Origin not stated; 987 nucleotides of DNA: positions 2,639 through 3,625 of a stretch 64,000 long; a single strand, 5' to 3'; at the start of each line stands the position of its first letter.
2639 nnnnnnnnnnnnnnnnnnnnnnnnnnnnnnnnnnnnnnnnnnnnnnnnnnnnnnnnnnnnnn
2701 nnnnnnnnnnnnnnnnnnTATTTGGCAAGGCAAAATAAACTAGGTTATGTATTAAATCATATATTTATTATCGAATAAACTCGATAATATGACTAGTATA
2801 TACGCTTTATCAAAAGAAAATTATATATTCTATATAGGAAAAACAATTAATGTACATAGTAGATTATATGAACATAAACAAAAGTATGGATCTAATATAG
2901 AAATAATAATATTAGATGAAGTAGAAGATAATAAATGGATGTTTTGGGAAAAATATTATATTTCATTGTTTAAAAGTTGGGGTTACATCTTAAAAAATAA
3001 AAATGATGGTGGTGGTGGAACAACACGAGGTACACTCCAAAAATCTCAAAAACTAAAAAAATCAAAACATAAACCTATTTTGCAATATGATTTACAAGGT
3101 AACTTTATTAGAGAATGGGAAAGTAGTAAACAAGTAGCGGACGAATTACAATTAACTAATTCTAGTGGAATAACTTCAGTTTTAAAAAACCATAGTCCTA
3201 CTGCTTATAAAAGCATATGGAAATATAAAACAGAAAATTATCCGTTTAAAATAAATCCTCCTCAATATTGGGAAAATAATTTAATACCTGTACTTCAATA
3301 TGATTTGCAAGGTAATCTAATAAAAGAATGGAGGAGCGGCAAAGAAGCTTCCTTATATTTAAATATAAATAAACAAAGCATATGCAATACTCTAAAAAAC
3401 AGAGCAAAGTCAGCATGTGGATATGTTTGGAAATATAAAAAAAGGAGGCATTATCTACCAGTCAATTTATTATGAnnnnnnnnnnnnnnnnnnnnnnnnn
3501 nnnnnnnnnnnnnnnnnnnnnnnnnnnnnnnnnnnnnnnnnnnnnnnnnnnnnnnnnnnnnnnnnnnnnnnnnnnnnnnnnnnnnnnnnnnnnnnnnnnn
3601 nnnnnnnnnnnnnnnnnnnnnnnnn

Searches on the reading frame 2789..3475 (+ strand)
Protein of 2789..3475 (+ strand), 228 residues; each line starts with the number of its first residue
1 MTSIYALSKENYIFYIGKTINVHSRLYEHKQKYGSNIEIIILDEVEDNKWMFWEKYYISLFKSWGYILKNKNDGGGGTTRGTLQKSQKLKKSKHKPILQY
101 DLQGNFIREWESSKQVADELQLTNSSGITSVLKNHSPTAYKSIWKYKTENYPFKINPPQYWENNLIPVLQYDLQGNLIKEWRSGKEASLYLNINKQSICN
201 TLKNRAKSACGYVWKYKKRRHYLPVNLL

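Call 43: find_encoding_contigs(protein=window:2789-3475:+, flank=10000, max_places=3)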
Protein window:2789-3475:+ (228 aa): 3 contigs read that carry it; 3 places shown.
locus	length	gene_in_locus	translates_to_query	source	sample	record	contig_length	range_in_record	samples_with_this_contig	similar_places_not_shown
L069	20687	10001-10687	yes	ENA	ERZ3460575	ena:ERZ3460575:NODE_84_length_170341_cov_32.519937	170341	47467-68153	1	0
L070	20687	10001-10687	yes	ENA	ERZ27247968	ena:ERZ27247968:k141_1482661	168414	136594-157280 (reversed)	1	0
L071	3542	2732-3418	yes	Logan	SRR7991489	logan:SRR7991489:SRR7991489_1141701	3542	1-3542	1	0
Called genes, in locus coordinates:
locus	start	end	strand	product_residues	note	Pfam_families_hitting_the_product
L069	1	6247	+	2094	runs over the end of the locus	-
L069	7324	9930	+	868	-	-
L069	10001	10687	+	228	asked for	PF07453:NUMOD1 (weak)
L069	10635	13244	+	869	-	PF03104:DNA_pol_B_exo1, PF00136:DNA_pol_B, PF20286:divDNApol (weak)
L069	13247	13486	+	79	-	-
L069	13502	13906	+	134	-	-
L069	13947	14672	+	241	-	-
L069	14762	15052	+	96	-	PF00166:Cpn10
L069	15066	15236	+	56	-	-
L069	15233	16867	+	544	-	PF00118:Cpn60_TCP1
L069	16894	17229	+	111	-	-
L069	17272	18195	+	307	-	PF05496:RuvB_N (weak), PF13173:AAA_14 (weak), PF00004:AAA, PF13401:AAA_22 (faint), PF13177:DNA_pol3_delta2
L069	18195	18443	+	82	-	-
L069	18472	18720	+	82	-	-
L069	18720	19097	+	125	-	-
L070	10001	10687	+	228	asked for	PF07453:NUMOD1 (weak)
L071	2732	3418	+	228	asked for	PF07453:NUMOD1 (weak)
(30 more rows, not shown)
